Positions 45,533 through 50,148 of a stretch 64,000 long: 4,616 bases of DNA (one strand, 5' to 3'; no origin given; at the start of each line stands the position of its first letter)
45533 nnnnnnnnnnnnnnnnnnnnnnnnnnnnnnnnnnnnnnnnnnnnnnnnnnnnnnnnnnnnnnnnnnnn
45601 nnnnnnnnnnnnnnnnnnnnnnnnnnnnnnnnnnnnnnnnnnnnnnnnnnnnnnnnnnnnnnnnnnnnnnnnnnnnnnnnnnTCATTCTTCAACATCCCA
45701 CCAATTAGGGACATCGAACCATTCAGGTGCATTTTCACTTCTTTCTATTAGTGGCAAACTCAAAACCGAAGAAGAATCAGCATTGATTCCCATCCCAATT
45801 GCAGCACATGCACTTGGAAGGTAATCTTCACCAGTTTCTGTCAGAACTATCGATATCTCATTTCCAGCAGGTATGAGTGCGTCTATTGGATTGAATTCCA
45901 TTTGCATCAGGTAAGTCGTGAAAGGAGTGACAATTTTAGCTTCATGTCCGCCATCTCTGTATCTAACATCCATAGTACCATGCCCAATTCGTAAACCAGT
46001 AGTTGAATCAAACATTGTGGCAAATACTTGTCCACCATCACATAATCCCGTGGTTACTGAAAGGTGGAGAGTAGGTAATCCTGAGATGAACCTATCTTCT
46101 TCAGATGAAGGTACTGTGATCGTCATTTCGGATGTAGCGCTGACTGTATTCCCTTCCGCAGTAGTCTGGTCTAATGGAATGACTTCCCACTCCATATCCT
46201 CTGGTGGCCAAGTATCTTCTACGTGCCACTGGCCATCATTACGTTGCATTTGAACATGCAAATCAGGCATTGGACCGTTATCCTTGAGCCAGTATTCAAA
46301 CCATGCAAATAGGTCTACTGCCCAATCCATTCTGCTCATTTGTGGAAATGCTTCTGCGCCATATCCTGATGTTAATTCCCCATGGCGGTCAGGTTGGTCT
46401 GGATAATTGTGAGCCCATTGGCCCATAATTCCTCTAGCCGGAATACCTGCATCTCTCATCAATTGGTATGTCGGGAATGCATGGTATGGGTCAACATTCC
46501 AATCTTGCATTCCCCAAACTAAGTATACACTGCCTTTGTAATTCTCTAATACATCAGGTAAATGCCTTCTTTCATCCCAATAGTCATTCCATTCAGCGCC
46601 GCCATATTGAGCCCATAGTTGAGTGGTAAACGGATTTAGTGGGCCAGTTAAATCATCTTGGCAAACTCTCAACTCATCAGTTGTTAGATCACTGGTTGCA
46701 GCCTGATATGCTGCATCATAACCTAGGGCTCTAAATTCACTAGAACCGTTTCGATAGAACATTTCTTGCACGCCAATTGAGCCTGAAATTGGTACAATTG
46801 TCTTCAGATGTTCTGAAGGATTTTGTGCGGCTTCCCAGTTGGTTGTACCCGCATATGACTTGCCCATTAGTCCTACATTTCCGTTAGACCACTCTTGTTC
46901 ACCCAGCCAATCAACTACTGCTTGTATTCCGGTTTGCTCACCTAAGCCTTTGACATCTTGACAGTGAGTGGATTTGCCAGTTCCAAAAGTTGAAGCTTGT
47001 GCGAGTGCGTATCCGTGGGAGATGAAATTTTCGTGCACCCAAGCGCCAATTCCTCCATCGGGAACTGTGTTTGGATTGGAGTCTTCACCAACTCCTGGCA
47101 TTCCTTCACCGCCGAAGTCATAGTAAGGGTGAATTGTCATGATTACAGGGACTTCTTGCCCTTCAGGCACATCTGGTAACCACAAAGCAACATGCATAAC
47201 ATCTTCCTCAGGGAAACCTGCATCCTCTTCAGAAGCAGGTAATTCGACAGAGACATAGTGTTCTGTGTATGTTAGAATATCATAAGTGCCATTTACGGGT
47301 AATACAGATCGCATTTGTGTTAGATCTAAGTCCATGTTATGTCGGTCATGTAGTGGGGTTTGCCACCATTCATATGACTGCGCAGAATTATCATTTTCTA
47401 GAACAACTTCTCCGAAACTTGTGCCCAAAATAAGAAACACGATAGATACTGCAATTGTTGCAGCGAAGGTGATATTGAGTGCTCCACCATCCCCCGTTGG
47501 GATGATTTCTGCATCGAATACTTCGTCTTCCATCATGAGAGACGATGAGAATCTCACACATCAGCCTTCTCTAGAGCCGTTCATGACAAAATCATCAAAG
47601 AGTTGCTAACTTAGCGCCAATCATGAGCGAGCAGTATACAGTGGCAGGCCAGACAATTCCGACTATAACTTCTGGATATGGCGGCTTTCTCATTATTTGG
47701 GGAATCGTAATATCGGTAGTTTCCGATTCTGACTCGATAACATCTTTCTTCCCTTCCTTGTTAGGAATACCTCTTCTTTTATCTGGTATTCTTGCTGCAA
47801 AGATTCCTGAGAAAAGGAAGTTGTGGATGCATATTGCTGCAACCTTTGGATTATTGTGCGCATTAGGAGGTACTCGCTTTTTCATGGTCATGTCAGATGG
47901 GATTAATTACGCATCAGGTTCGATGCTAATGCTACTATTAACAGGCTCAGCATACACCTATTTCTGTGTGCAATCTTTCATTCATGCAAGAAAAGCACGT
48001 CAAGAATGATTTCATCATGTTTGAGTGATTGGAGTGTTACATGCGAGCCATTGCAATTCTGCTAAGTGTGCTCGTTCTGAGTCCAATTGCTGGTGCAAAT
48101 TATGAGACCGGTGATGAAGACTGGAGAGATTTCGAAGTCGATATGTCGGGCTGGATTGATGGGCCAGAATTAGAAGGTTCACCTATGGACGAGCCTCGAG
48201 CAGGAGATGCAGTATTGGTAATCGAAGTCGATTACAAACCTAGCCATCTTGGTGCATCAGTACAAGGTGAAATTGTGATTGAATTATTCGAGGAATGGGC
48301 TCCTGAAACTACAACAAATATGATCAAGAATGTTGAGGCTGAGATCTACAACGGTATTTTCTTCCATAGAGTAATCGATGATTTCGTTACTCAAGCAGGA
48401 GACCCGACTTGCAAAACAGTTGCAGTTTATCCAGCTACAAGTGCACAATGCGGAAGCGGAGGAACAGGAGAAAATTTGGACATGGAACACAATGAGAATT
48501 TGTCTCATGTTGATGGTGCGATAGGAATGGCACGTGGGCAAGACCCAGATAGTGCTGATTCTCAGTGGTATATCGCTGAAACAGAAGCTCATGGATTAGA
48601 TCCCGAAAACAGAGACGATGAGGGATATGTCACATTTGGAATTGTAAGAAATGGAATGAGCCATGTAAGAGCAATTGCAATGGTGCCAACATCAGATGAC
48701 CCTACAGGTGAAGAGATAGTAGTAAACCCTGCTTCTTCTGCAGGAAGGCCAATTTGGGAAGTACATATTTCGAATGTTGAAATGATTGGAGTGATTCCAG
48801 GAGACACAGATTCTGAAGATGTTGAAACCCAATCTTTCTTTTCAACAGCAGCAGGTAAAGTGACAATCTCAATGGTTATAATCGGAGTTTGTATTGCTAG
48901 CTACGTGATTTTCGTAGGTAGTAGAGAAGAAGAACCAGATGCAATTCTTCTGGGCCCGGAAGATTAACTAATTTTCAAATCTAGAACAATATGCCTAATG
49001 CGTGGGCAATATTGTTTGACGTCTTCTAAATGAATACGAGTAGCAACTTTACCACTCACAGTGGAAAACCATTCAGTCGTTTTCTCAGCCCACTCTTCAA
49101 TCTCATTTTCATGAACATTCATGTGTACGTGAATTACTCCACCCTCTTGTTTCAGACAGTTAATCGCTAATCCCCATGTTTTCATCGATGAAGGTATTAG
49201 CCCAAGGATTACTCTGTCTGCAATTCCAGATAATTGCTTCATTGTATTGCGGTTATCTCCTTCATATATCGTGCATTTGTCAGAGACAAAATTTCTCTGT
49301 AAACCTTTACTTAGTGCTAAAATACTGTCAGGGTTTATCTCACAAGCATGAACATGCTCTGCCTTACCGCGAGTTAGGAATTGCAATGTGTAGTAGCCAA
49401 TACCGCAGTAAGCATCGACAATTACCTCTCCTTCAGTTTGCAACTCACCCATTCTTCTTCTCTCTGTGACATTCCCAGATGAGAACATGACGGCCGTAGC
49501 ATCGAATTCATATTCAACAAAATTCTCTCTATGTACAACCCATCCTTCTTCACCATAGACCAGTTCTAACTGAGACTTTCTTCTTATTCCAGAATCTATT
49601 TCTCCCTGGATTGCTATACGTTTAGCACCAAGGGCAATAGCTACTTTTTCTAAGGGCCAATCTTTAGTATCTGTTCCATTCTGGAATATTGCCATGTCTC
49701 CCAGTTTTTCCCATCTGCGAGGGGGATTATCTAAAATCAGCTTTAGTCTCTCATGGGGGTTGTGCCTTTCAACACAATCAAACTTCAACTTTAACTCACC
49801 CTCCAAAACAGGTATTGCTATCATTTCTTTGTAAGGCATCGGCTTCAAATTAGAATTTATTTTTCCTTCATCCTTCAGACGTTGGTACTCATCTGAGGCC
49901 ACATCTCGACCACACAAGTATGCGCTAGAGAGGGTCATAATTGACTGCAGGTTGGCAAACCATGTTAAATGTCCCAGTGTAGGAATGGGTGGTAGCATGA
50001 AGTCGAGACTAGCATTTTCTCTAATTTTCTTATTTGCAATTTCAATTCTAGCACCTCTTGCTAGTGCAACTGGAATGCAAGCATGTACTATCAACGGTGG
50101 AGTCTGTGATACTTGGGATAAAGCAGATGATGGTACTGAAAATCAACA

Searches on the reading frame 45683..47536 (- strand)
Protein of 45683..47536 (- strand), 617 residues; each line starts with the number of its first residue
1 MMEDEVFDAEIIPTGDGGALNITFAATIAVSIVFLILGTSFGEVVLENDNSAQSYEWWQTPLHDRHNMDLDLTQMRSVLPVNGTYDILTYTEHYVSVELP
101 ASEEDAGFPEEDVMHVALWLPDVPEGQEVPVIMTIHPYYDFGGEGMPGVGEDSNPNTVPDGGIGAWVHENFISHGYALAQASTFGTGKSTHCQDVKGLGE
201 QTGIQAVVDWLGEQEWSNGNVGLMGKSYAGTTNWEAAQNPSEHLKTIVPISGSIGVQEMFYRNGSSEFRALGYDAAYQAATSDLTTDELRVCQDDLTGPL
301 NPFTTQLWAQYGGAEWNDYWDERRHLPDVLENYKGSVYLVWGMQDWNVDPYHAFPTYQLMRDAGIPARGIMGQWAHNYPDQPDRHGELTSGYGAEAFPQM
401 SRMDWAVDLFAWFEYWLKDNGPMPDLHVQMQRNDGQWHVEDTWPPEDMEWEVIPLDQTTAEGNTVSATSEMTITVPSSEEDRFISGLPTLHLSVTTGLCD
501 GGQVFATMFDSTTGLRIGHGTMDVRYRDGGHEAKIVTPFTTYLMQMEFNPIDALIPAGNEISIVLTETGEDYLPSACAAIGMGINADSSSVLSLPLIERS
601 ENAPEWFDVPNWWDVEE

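Call 51: search_protein_families(library=pfam, proteins=[window:45683-47536:-], max_evalue=0.0001)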
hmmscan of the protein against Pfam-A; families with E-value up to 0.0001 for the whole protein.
window:45683-47536:- (617 aa): 2 families
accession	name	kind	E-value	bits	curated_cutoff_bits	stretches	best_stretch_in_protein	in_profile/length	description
PF02129.25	Peptidase_S15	-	3.5e-41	142.1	23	1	112-378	3-262/262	X-Pro dipeptidyl-peptidase (S15 family)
PF08530.16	PepX_C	-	2.9e-08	34.3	22.5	1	466-566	75-177/217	X-Pro dipeptidyl-peptidase C-terminal non-catalytic domain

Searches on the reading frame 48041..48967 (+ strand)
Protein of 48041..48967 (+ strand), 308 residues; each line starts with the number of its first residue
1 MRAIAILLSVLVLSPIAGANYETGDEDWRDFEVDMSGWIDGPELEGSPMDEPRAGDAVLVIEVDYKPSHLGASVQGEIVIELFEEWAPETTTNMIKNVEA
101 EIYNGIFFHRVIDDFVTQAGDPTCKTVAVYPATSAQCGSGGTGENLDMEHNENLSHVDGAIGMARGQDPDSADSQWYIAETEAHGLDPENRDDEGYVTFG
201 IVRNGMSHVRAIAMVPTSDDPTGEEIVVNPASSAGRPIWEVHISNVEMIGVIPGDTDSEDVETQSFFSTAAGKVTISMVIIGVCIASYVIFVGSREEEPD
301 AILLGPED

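Call 52: search_protein_families(library=pfam, proteins=[window:48041-48967:+], max_evalue=0.0001)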
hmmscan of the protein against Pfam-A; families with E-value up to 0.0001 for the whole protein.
window:48041-48967:+ (308 aa): 1 family
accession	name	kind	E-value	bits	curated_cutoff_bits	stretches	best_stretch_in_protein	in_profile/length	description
PF00160.26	Pro_isomerase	-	4.7e-34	118.4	21.7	1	75-227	9-153/159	Cyclophilin type peptidyl-prolyl cis-trans isomerase/CLD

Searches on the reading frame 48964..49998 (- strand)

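Call 52: search_protein_families(library=pfam, proteins=[window:48964-49998:-], max_evalue=0.0001)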
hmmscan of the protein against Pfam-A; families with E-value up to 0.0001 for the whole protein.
window:48964-49998:- (344 aa): 3 families
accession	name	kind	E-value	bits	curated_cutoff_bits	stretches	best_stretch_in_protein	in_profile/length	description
PF02475.24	TRM5-TYW2_MTfase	-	1.1e-30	107.2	28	1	155-299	2-143/164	TRM5/TYW2 methyltransferase domain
PF13847.12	Methyltransf_31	-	1.3e-05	25.3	27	1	189-317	3-135/145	Methyltransferase domain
PF25133.1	TYW2_N_2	-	1.4e-05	25.5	27.7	1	89-151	14-78/79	TYW2 N-terminal domain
